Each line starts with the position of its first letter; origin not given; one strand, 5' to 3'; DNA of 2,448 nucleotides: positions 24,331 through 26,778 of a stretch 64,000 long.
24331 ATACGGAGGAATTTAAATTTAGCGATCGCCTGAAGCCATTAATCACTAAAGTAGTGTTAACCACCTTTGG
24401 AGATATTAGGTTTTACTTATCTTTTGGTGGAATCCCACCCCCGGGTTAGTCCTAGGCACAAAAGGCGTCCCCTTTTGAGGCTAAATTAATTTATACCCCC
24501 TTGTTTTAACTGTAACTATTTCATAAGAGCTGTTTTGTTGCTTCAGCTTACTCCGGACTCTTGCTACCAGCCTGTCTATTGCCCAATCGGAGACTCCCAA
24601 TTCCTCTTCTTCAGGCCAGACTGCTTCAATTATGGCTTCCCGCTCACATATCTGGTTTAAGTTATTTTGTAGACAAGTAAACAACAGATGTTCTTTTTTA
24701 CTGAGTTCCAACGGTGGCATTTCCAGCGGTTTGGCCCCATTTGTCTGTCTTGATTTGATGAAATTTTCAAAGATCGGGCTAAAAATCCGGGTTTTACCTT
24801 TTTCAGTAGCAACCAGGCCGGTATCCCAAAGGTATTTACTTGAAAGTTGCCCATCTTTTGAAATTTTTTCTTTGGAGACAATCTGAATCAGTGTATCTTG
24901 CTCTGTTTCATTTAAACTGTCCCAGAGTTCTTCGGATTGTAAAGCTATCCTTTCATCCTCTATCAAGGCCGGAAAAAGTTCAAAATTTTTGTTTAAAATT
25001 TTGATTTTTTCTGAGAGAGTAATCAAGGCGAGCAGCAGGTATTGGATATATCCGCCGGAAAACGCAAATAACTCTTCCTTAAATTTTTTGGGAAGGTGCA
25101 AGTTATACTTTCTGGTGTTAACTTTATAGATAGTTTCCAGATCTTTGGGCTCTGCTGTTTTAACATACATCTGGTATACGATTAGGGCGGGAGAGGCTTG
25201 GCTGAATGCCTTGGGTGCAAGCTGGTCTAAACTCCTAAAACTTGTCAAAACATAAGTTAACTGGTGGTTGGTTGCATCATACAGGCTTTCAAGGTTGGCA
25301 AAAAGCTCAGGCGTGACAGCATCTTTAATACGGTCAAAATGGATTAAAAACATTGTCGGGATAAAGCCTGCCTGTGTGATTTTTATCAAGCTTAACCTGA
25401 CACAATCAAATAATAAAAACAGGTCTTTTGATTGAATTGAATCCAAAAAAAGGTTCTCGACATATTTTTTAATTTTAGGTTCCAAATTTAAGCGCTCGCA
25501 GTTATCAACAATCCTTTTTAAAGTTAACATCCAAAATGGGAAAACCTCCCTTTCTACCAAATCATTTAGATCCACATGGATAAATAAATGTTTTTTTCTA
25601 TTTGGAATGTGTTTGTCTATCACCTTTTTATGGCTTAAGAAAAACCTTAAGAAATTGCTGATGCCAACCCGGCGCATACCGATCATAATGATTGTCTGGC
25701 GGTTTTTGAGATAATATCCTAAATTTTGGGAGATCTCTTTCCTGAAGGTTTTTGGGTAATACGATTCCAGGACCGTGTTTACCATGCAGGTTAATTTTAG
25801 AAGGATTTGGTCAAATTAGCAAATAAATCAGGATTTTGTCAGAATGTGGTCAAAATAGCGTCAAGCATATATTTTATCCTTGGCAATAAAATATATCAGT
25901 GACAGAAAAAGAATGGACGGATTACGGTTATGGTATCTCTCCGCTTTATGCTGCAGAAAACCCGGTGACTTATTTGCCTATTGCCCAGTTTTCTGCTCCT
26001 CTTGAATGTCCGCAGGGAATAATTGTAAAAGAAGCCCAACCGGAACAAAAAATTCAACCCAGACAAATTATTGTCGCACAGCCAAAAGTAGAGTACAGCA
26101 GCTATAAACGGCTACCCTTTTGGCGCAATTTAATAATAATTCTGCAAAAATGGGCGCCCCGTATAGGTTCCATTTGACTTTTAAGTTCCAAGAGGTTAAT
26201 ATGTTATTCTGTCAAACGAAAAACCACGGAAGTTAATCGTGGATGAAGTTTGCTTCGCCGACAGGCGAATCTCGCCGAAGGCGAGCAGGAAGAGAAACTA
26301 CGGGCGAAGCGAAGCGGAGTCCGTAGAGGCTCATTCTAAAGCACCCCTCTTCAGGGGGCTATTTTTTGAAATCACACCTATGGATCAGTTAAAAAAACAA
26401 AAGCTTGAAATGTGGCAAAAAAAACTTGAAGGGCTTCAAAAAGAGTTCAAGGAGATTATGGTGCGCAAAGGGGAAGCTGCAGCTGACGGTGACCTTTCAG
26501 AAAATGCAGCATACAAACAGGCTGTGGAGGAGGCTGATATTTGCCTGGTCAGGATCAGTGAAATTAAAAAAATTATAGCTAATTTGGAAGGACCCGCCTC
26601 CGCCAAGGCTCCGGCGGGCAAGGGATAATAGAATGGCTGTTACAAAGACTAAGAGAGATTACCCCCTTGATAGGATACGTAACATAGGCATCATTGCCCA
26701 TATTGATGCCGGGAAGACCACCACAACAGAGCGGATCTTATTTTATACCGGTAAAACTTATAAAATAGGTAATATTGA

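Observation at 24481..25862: wHTH regulator with an inactivated P-loop domain and upstream direct repeats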

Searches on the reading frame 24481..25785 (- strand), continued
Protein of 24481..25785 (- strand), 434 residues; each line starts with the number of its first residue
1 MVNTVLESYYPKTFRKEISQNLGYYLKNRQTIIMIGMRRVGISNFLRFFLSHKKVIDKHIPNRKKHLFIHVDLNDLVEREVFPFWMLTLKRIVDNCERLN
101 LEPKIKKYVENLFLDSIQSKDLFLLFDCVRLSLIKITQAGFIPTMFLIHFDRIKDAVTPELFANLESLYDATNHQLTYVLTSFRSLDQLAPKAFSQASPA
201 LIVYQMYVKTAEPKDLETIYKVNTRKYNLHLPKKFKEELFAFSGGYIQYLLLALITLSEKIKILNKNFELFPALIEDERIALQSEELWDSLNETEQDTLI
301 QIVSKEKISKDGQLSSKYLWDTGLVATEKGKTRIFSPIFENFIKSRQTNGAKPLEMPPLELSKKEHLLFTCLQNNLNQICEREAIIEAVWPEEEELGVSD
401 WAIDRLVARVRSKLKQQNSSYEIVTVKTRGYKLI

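Call 19: predict_structure(alignment_id=A1)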
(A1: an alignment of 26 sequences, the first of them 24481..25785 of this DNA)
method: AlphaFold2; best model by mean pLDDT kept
length: 434 residues; sequences in the alignment: 26
mean_pLDDT: 83.8   pTM: 0.74
mean pLDDT of the five models: 83.8, 82.7, 82.8, 80.3, 71.0
residues with pLDDT >= 90: 163; 70-90: 220; 50-70: 39; < 50: 12
segments of 3 or more residues with pLDDT < 50: 1-3, 350-358
pLDDT, mean of each block of 10 residues (from residue 1): 66 90 84 87 87 79 77 81 91 88 93 84 92 94 91 83 89 91 86 68 81 92 87 88 93 88 70 85 86 93 91 92 87 93 79 42 84 89 85 62 76 75 80 89
secondary structure, 60 per line:
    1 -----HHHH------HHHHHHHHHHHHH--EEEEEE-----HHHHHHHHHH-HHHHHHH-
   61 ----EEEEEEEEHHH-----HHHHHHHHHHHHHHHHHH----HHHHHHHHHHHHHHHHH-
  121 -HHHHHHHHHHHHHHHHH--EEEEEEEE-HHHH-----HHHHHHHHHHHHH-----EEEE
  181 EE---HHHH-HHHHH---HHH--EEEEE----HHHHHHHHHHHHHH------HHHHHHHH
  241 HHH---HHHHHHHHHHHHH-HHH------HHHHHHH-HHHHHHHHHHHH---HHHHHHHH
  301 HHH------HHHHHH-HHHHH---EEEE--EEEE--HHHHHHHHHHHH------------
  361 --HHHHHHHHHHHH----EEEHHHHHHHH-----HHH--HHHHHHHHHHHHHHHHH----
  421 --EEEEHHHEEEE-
elements in order: H6-9 H16-28 E31-36 H42-51 H53-59 E65-72 H81-98 H103-119 H122-138 E141-148 H150-153 H159-171 E177-182 H186-189 H191-195 E204-208 H213-226 H233-243 H247-259 H270-276 H278-289 H293-303 H310-315 H317-321 E325-328 E331-334 H337-348 H363-374 E379-381 H382-389 H400-416 E423-426 E430-433
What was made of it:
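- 25156..25701 (-): Nucleotide-binding-domain fold (residues ~29-210; strands β1 31-36, β2 65-72, β3 141-148, β4 177-182, β5 204-208). AlphaFold2 model, pLDDT 83.8 (call 19).
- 25561..25572 (-): DLND (residues 72-75): a conserved motif at the end of β2, not Walker B. Model secondary structure (call 19).
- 24751..25149 (-): Helical lid plus internal winged-helix domain (residues ~213-345), completing an NBD-HD-WHD module. Model secondary structure: helices 213-259 and 270-321, hairpin 325-334 (call 19).
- On AAA+/STAND P-loop NTPase: Model pLDDT 83.8 (call 19).
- The AlphaFold model has pLDDT 83.8 (call 19).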

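Call 32: fold_search(model_id=the predicted structure, library=pdb)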
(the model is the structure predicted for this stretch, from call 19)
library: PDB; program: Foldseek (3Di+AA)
matches with E <= 10: 1189; with E <= 0.001: 127
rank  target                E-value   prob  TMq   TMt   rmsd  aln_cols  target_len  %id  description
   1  2qen                  1.5e-08  1.00  0.48  0.58   6.7       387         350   16  The walker-type atpase paby2304 of pyrococcus abyssi (released 2008-07-01)
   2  1w5s_A                5.5e-07  1.00  0.42  0.46   9.4       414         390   11  Structure of the Aeropyrum Pernix ORC2 protein (ADP form) (released 2004-10-05)
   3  1w5t_A                5.7e-07  1.00  0.44  0.47   7.7       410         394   13  Structure of the Aeropyrum Pernix ORC2 protein (ADPNP-ADP complexes) (released 2004-10-05)
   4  1w5s_B                8.4e-07  1.00  0.42  0.45   9.8       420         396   12  Structure of the Aeropyrum Pernix ORC2 protein (ADP form) (released 2004-10-05)
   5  4xgc_E                1.2e-06  1.00  0.36  0.38  15.9       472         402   11  Crystal structure of the eukaryotic origin recognition complex (released 2015-04-01)
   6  1fnn_A                1.3e-06  1.00  0.38  0.42  11.2       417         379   11  CRYSTAL STRUCTURE OF CDC6P FROM PYROBACULUM AEROPHILUM (released 2000-10-04)
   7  7jpq_D                3.6e-06  1.00  0.31  0.33  16.5       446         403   11  ORC-O2-5: Human Origin Recognition Complex (ORC) with subunits 2,3,4,5 (released 2020-09-02)
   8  4xgc_D                4.1e-06  1.00  0.29  0.29  19.4       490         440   13  Crystal structure of the eukaryotic origin recognition complex (released 2015-04-01)
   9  7jk6_D                4.3e-06  1.00  0.31  0.31  17.3       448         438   14  Structure of Drosophila ORC in the active conformation (released 2020-09-09)
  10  7jpq_E                8.1e-06  1.00  0.35  0.37  17.2       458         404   10  ORC-O2-5: Human Origin Recognition Complex (ORC) with subunits 2,3,4,5 (released 2020-09-02)
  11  7jgr_D                8.5e-06  1.00  0.31  0.30  17.3       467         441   13  Structure of Drosophila ORC bound to DNA (84 bp) and Cdc6 (released 2020-09-09)
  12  7tjh_D                8.9e-06  1.00  0.38  0.38  16.4       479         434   15  S. cerevisiae ORC bound to 84 bp ARS1 DNA and Cdc6 (state 1) with flexible Orc6 N-terminal domain (released 2022-10-05)
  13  7cte_E                1.1e-05  1.00  0.33  0.37  17.0       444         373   11  Human Origin Recognition Complex, ORC2-5 (released 2021-01-06)
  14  2fna_A                1.5e-05  1.00  0.43  0.51   7.3       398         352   12  Crystal structure of an archaeal aaa+ atpase (sso1545) from sulfolobus solfataricus p2 at 2.00 A resolution (released 2006-02-07)
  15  7jpp_E                1.5e-05  1.00  0.36  0.38  16.5       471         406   10  ORC-O2WH: Human Origin Recognition Complex (ORC) with dynamic/unresolved ORC1 AAA+ domain (released 2020-09-09)
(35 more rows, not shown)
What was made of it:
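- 25156..25701 (-): Foldseek top hits are 2qen (E 1.5e-8), archaeal ORC2/Cdc6, 2fna and Apaf-1 (call 32).
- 24751..25149 (-): Full-length structural alignments to 2qen and ORC/Cdc6 (call 32).
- On Two-component response regulator (OmpR subfamily): The N-terminal fold is AAA+/STAND-like (call 32).
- On AAA+/STAND P-loop NTPase: Foldseek hits to 2qen at 1.5e-8, ORC2 at 5.5e-7, Cdc6, 2fna and Apaf-1 (call 32).
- Closest known: arch_ATPase / PAB2304. Same: They are the best structural matches (call 32).
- Foldseek hits 2qen at E 1.5e-8, followed by ORC2/Cdc6, 2fna and Apaf-1 (call 32).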

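Call 36: search_protein_families(library=pfam, alignment_id=A3, max_evalue=0.01)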
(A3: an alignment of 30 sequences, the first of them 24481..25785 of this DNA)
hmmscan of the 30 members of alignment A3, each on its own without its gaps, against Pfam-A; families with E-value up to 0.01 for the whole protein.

A. member 1, window:24481-25785:- (434 aa): 2 families
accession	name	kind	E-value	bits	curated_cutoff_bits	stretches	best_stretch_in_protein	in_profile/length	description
PF00486.34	Trans_reg_C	-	3.5e-16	59.5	26.2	1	358-433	3-77/77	Transcriptional regulatory protein, C terminal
PF13173.12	AAA_14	-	0.0056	17.1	27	0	29-170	2-86/129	AAA domain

B. families by the number of members that match (of 30 scanned): 17 families
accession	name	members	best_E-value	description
PF00486.34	Trans_reg_C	28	1.4e-21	Transcriptional regulatory protein, C terminal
PF13191.12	AAA_16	13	8.1e-10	AAA ATPase domain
PF13401.12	AAA_22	13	2.6e-09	AAA domain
PF20703.3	nSTAND1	12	6.3e-10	Novel STAND NTPase 1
PF14516.12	AAA_35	7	2.4e-06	AAA-like domain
PF01637.24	ATPase_2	4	2.6e-06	ATPase domain predominantly from Archaea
PF24883.2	NPHP3_N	4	3.7e-06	Nephrocystin 3, N-terminal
PF25201.1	nSTAND6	3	0.00026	Novel STAND NTPase 6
PF00005.33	ABC_tran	3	0.0035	ABC transporter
PF05729.18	NACHT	2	6.9e-06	NACHT domain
PF03193.22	RsgA_GTPase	2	0.00039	RsgA GTPase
PF20702.3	nSTAND2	2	0.00057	Novel STAND NTPase 2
PF00004.35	AAA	1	7.3e-05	ATPase family associated with various cellular activities (AAA)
PF14520.12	HHH_5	1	0.0024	Helix-hairpin-helix domain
PF07693.20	KAP_NTPase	1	0.0031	KAP family P-loop domain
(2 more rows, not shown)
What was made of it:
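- On AAA+/STAND P-loop NTPase: These match nSTAND1, AAA_16, AAA_22 and ATPase_2 (call 36).
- These active relatives match nSTAND1, AAA_16, AAA_22 and ATPase_2, and 28 of 30 carry Trans_reg_C (call 36).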

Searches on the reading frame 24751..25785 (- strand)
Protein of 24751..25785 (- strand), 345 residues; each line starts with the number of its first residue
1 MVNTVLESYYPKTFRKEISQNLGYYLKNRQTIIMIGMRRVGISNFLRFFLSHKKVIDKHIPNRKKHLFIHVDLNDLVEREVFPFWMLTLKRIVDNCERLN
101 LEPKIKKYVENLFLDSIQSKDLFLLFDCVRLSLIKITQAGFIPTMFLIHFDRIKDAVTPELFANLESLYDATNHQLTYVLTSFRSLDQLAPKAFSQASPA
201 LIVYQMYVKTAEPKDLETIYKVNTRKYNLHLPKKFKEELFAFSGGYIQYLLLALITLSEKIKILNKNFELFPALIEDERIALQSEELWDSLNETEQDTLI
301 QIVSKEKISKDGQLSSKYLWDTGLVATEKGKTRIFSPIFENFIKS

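Call 15: search_solved_structures(query=A2, max_evalue=10, show_alignments=3)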
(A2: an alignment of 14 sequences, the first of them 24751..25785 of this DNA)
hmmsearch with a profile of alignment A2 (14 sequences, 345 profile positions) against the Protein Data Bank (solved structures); distinct sequences matched with E-value up to 10: 1.
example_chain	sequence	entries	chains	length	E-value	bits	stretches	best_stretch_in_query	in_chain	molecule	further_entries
2qen_A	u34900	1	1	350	0.015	17.7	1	15-53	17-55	WALKER-TYPE ATPASE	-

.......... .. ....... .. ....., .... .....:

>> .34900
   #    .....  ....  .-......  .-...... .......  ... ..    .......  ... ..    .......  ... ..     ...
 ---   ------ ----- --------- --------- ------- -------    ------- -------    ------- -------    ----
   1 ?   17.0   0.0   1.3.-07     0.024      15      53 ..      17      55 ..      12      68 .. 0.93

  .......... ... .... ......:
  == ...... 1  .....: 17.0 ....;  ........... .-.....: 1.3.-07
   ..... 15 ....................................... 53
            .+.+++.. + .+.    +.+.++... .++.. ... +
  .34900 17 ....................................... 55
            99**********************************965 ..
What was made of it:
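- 25156..25701 (-): A family profile hits 2qen across the P-loop (call 15).
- On arch_ATPase (Pfam PF01637 ATPase_2): The motif is kept except for the Lys (call 15).
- Closest known: arch_ATPase / PAB2304. Same: The P-loop context is similar: G-[IM]-[RK]-R-V-G-x-S-x-[LF]-L-R-x-F-L-N (call 15).
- The family profile aligns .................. to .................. of 2qen (call 15). The basic pair at loop positions 3-4 is shared with arch_ATPases (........; call 15).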

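Call 33: search_protein_representatives(alignment_id=A2)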
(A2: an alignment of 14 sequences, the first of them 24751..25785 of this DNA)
Query: 14 sequences, 345 profile positions. Proteins with E-value up to 0.001 (for the whole library): 914; up to 1e-10: 389; up to 1e-30: 98. The best 150 are listed.
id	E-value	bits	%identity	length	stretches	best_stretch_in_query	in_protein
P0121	7.5e-153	525.1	-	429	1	1-343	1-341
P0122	3.7e-131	453.8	-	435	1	1-345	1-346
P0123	5.5e-131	453.2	-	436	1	2-344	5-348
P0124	4.5e-130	450.2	-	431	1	3-344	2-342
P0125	1.7e-128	445.0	-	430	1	1-343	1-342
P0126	8.3e-128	442.8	-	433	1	3-344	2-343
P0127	2.2e-127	441.4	-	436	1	1-343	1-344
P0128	7.4e-124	429.8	-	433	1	1-344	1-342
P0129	3.0e-122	424.5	-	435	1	1-344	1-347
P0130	1.0e-120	419.4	-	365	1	3-344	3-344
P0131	1.2e-119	415.9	-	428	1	3-343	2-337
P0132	3.3e-117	407.9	-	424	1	4-344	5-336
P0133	1.8e-116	405.4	-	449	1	4-343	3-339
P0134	4.0e-115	401.0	-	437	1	1-344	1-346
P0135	7.0e-114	397.0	-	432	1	6-344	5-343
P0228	7.8e-26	107.4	-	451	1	9-342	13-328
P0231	2.1e-25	106.0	-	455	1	8-344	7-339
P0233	4.6e-25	104.9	-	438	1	7-345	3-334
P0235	1.1e-24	103.7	-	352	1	11-344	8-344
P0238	5.9e-24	101.3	-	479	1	9-307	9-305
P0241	8.1e-23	97.5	-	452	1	8-344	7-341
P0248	1.1e-21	93.8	-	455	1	9-344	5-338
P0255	1.0e-20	90.6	-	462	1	8-345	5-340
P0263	6.8e-20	87.9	-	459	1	9-344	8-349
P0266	1.1e-19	87.2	-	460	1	10-344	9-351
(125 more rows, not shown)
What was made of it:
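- On AAA+/STAND P-loop NTPase: The N-domain profile retrieves K/D-E-bearing proteins at E 1e-20 to 1e-26 (call 33).
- An N-domain profile finds 914 clusters (call 33).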

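Call 54: list_cluster_members(proteins=[P0231, P0248, P0255, P0228, P0233, P0263, P0266, P0238, P0241, P0235])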
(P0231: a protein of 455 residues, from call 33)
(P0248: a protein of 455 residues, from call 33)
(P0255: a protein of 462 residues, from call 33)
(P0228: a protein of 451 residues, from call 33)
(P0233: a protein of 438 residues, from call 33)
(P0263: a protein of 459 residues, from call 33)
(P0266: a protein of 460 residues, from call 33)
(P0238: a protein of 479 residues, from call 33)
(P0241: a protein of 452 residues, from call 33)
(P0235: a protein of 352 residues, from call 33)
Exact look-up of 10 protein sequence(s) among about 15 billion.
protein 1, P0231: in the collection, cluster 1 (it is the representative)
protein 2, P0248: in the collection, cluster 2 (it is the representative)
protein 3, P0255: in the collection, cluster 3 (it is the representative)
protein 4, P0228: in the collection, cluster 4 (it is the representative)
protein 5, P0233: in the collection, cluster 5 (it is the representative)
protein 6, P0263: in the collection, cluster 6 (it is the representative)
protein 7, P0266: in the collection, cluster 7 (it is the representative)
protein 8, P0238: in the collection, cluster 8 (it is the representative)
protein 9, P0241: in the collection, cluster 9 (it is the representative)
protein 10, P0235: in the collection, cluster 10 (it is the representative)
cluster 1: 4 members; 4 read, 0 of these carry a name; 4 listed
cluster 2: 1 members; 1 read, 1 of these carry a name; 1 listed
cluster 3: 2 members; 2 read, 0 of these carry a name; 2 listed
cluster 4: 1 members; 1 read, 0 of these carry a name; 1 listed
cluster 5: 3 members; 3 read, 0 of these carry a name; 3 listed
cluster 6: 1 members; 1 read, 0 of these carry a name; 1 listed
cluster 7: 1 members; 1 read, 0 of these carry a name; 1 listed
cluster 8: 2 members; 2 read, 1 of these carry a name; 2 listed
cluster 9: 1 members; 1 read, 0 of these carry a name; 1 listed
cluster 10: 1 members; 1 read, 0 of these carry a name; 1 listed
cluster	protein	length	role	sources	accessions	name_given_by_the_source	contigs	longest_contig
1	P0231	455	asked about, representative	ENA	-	-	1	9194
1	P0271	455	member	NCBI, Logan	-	-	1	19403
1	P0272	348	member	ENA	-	-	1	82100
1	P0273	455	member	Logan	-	-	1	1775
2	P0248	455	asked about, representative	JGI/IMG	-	DNA-binding winged helix-turn-helix (wHTH) protein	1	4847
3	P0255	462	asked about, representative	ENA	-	-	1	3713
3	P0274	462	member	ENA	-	-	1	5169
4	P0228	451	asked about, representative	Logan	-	-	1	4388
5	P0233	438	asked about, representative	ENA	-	-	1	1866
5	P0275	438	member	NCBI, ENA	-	-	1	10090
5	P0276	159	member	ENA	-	-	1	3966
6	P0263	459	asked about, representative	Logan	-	-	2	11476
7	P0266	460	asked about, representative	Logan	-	-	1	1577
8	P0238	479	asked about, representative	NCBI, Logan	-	-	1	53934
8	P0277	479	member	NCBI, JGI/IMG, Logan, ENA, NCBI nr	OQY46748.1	MAG: hypothetical protein B6242_06950 [Anaerolineaceae bacterium 4572_78]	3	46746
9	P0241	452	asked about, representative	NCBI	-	-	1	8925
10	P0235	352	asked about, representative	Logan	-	-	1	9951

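Call 55: find_encoding_contigs(protein=P0238, flank=3000, max_places=2)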
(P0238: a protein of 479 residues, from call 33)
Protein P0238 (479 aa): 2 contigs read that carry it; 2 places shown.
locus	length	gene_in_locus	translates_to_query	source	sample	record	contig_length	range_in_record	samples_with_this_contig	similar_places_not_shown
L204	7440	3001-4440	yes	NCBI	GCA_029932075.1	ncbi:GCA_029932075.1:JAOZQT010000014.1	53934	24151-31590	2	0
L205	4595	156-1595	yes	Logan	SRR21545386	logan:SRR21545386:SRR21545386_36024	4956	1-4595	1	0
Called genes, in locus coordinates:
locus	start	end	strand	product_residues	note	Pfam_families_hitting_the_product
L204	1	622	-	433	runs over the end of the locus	PF07690:MFS_1 (weak), PF11700:ATG22, PF13347:MFS_2 (weak), PF07690:MFS_1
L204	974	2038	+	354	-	PF14516:AAA_35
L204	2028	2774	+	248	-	PF03781:FGE-sulfatase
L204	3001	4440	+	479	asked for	PF20703:nSTAND1 (weak), PF00486:Trans_reg_C (weak)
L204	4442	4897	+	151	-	PF04307:YdjM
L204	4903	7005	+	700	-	PF02518:HATPase_c, PF00204:DNA_gyraseB, PF01751:Toprim, PF00986:DNA_gyraseB_C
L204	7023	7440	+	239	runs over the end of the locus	PF02464:CinA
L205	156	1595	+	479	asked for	PF20703:nSTAND1 (weak), PF00486:Trans_reg_C (weak)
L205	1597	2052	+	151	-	PF04307:YdjM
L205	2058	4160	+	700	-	PF02518:HATPase_c, PF00204:DNA_gyraseB, PF01751:Toprim, PF00986:DNA_gyraseB_C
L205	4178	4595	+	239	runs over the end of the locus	PF02464:CinA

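Call 56: find_encoding_contigs(protein=P0231, flank=3000, max_places=2)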
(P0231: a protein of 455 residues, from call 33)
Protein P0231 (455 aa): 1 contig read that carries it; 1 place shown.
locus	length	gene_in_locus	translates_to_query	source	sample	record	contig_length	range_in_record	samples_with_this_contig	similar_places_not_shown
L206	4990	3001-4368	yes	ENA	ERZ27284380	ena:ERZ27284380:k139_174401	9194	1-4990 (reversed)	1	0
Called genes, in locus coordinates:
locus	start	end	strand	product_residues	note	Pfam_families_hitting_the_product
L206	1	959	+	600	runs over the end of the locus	PF13492:GAF_3 (faint), PF01590:GAF, PF13185:GAF_2, PF02518:HATPase_c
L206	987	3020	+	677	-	PF00072:Response_reg (weak), PF19974:TCAD9, PF01636:APH (faint)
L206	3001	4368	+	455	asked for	PF20703:nSTAND1 (weak), PF14516:AAA_35 (weak), PF00486:Trans_reg_C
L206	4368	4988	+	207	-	?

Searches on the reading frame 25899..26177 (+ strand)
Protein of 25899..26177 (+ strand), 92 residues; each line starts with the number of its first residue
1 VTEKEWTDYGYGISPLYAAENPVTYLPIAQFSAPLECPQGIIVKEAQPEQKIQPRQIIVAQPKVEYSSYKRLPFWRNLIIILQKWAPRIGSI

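Call 61: search_protein_families(library=pfam, proteins=[window:25899-26177:+], max_evalue=0.01)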
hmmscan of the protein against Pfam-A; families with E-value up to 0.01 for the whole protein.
window:25899-26177:+ (92 aa): 0 families
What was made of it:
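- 25899..26177 (+): Divergent 92-aa ORF whose GTG lies 33 nt from the GCTTGAC end of the array. Whether it is a real gene is unresolved. No Pfam hit (call 61).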

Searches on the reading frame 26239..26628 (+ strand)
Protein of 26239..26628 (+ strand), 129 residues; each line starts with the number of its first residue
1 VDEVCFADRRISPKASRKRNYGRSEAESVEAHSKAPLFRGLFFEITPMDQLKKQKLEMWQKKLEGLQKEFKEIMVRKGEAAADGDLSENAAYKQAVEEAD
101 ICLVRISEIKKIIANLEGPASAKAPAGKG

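Call 61: search_protein_families(library=pfam, proteins=[window:26239-26628:+], max_evalue=0.01)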
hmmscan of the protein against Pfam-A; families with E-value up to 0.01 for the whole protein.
window:26239-26628:+ (129 aa): 1 family
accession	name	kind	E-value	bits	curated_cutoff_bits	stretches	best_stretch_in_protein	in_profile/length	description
PF03449.20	GreA_GreB_N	-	3e-11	43.8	24.5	1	53-116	5-69/71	Transcription elongation factor, N-terminal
